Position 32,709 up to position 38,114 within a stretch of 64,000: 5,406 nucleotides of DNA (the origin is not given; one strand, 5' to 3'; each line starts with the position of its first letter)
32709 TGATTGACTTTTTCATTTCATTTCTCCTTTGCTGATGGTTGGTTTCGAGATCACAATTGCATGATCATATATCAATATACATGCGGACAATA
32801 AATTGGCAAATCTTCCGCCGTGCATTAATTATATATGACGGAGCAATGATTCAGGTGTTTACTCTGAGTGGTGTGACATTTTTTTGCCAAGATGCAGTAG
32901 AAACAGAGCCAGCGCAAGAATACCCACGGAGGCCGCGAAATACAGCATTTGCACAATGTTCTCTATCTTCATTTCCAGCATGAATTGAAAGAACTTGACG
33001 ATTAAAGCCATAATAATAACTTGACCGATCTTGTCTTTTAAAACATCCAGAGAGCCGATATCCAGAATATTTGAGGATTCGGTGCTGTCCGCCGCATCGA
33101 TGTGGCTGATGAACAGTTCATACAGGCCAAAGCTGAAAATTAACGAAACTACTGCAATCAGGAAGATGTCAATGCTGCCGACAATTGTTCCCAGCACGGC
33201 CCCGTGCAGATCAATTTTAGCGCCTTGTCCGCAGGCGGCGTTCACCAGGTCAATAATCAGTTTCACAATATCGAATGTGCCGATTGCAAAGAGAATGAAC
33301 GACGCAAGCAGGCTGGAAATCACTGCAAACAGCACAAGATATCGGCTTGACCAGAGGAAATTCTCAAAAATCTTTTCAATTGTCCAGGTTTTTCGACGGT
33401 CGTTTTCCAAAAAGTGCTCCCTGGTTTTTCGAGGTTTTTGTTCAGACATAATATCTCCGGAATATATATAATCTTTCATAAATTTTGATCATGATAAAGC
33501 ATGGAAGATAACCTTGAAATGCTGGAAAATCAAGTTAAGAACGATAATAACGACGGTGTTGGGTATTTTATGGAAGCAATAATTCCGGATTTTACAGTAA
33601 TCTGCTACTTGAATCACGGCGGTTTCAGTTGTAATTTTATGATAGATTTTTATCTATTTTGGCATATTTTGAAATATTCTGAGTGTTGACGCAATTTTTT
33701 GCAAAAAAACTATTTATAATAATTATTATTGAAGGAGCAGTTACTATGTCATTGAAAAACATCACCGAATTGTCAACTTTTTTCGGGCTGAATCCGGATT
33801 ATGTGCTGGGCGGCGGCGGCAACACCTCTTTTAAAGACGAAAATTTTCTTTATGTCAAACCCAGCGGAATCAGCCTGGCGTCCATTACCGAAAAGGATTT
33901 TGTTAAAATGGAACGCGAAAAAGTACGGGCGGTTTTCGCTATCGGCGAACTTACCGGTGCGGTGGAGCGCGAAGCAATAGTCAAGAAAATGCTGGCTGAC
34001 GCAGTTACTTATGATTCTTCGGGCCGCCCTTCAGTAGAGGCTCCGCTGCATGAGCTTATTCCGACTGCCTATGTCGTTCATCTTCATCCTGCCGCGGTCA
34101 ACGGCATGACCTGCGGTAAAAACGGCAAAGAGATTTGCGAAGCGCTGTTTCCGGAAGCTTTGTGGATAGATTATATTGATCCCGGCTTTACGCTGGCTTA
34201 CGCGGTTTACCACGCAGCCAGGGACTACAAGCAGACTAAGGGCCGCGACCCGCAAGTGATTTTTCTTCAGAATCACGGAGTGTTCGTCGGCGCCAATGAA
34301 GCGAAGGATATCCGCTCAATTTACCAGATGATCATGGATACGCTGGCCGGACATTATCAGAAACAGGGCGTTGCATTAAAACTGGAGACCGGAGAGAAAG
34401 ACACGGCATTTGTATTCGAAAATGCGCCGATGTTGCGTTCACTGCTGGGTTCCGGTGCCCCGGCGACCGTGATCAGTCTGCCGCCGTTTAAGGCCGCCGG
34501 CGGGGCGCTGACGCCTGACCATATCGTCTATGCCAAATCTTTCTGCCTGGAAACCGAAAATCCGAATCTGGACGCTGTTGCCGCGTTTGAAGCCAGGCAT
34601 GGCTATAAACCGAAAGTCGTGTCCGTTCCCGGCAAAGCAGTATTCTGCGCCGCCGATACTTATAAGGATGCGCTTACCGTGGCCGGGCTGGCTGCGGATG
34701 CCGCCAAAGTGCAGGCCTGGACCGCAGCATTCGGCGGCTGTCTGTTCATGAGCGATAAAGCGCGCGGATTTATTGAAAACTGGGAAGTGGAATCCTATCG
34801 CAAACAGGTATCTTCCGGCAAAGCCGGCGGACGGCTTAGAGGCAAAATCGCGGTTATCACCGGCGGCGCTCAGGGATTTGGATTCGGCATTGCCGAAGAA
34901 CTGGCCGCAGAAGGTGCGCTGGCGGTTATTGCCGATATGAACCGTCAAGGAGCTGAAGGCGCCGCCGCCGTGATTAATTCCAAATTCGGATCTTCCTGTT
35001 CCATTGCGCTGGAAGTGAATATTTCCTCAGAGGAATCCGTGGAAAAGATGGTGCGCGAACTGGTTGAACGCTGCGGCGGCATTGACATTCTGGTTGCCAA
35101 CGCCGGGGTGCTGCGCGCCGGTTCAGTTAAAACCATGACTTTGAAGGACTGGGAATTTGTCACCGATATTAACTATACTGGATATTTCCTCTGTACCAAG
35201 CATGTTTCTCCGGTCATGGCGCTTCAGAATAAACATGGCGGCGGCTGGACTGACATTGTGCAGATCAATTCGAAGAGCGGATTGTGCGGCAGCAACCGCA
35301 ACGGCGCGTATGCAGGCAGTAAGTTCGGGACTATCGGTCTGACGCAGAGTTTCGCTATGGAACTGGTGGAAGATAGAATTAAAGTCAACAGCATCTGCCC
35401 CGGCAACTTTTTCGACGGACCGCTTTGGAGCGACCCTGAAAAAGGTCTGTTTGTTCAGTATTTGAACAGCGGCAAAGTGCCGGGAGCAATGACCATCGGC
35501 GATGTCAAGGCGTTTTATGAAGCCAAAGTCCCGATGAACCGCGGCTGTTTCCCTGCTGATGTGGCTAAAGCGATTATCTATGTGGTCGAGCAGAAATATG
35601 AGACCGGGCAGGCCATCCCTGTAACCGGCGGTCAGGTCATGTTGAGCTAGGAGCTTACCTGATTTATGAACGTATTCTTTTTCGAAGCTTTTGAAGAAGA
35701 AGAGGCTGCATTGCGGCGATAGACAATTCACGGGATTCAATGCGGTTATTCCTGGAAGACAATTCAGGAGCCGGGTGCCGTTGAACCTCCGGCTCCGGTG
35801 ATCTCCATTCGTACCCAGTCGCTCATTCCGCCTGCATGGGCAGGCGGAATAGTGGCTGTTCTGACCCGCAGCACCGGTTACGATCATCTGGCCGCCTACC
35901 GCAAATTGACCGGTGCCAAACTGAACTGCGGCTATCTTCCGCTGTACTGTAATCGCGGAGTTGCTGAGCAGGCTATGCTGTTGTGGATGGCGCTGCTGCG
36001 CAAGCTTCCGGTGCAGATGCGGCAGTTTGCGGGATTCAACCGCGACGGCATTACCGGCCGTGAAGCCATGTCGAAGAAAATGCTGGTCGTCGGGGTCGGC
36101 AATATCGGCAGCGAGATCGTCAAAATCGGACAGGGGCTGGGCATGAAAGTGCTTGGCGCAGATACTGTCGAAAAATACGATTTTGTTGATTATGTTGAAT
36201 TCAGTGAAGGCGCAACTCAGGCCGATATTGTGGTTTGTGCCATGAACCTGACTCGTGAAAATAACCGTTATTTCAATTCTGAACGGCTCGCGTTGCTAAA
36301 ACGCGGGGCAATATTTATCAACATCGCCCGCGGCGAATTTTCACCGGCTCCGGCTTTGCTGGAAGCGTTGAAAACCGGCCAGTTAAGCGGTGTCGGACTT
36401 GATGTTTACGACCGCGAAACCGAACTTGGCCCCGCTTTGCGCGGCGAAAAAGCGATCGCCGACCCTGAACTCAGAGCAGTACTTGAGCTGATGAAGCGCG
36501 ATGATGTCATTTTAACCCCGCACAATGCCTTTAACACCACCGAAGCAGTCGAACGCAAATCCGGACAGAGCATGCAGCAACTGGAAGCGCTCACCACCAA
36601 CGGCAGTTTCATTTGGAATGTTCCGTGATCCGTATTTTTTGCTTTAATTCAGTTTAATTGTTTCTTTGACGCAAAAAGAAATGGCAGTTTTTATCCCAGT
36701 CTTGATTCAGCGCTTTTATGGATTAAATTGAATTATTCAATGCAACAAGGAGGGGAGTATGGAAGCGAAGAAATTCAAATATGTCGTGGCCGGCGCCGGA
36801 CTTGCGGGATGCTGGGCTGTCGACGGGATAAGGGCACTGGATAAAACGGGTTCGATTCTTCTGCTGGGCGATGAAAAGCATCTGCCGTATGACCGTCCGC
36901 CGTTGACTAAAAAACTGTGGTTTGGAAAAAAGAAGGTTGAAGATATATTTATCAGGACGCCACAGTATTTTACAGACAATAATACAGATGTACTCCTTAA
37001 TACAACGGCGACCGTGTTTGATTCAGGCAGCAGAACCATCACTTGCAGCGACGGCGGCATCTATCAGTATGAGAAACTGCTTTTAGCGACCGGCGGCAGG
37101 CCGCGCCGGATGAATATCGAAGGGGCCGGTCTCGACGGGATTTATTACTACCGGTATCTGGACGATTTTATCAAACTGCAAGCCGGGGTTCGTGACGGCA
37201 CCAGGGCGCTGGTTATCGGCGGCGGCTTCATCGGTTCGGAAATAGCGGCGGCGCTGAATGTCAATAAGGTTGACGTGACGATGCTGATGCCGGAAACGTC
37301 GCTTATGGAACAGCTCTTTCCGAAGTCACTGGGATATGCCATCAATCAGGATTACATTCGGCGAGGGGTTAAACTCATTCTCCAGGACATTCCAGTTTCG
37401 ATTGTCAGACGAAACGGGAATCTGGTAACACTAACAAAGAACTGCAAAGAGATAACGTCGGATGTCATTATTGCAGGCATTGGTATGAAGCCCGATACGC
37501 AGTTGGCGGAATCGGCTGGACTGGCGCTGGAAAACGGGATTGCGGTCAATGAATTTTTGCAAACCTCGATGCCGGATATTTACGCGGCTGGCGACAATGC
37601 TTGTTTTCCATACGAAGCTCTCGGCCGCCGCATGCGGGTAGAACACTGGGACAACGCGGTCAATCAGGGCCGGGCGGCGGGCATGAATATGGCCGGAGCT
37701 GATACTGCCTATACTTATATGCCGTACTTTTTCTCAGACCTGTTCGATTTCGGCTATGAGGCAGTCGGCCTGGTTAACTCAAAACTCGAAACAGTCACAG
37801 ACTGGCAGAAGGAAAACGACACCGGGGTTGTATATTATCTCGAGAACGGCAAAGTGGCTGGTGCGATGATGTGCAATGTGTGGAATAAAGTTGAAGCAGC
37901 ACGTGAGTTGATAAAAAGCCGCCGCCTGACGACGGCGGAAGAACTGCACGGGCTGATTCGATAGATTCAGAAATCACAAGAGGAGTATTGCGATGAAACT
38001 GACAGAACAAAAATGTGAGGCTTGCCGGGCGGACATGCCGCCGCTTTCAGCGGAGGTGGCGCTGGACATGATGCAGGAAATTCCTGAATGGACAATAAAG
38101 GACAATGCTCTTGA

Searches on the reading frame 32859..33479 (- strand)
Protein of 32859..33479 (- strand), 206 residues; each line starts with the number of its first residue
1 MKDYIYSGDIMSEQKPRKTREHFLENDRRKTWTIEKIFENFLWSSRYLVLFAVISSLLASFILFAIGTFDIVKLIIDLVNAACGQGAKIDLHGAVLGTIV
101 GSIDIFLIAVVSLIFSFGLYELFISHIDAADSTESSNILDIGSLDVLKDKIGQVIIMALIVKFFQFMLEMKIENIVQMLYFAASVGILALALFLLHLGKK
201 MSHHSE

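Call 66: search_protein_families(library=pfam, proteins=[window:32859-33479:-], max_evalue=0.001)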
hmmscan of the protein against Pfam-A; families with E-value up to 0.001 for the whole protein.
window:32859-33479:- (206 aa): 1 family
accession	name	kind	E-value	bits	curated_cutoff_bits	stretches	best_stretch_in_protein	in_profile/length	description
PF03350.21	UPF0114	-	3.6e-30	105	23.1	1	42-165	1-115/117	Uncharacterized protein family, UPF0114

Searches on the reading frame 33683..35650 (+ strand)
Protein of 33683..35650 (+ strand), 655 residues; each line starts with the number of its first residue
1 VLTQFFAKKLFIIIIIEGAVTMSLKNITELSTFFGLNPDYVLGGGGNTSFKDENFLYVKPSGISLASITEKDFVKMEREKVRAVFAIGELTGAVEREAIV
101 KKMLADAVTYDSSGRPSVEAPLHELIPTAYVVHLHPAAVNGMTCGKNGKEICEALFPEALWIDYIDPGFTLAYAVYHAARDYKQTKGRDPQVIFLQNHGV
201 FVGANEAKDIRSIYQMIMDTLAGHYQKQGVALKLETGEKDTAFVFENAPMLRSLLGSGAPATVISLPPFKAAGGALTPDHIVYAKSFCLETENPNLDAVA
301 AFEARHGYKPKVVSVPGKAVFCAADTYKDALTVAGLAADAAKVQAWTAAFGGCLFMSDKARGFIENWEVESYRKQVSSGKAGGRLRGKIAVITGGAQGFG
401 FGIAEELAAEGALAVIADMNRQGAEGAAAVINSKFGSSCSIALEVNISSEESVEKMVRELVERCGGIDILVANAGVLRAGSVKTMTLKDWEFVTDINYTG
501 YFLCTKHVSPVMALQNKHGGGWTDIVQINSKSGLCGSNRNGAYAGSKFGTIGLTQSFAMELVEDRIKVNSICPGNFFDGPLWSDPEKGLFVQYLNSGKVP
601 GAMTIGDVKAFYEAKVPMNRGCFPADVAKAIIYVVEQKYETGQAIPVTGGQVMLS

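Call 66: search_protein_families(library=pfam, proteins=[window:33683-35650:+], max_evalue=0.001)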
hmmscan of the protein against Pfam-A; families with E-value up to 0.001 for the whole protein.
window:33683-35650:+ (655 aa): 5 families
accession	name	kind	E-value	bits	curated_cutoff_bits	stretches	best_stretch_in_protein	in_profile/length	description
PF00106.31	adh_short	-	2.4e-46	158.1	26.6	1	388-575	1-181/195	short chain dehydrogenase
PF13561.12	adh_short_C2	-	8.7e-41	140.5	27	1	396-574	3-174/236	Enoyl-(Acyl carrier protein) reductase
PF00596.27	Aldolase_II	-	9.4e-18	65.2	22.2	1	39-209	14-167/183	Class II Aldolase and Adducin N-terminal domain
PF08659.16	KR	-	3.4e-08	34.1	22.6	1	391-502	4-117/180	KR domain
PF23441.1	SDR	-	2.4e-06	27.6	27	1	389-653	9-257/258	SDR-like rossmann domain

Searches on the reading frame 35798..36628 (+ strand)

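Call 66: search_protein_families(library=pfam, proteins=[window:35798-36628:+], max_evalue=0.001)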
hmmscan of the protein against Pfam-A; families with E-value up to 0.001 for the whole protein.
window:35798-36628:+ (276 aa): 1 family
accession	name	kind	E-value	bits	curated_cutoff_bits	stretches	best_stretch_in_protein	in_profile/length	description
PF02826.25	2-Hacid_dh_C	-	2.2e-37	128.6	25.1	1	63-244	4-178/178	D-isomer specific 2-hydroxyacid dehydrogenase, NAD binding domain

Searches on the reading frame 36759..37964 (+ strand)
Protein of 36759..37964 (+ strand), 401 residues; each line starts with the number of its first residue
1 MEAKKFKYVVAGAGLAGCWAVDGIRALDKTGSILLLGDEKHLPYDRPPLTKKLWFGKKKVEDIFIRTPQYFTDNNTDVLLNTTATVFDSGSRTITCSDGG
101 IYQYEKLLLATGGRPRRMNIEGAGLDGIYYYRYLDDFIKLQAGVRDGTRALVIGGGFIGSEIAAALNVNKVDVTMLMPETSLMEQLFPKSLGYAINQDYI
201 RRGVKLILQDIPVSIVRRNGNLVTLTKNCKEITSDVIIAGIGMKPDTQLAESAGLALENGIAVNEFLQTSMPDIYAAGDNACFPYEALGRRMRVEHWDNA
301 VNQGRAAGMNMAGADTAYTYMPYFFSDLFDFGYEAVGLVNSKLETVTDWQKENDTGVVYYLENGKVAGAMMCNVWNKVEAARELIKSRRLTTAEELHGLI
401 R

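Call 66: search_protein_families(library=pfam, proteins=[window:36759-37964:+], max_evalue=0.001)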
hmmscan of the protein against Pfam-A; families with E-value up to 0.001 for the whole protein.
window:36759-37964:+ (401 aa): 5 families
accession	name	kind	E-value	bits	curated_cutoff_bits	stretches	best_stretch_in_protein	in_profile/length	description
PF07992.20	Pyr_redox_2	-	8.5e-57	193.2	26.1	1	6-304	1-291/291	Pyridine nucleotide-disulphide oxidoreductase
PF14721.12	AIF_C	-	9.3e-17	62.2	25.9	2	307-353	1-48/130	Apoptosis-inducing factor, mitochondrion-associated, C-term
PF00070.33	Pyr_redox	-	1.2e-09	38.9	22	1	149-221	1-72/82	Pyridine nucleotide-disulphide oxidoreductase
PF13738.12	Pyr_redox_3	-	2.5e-09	37.2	30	1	93-278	115-305/305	Pyridine nucleotide-disulphide oxidoreductase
PF14759.12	Reductase_C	-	4e-06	27.7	25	1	323-396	1-74/85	Reductase C-terminal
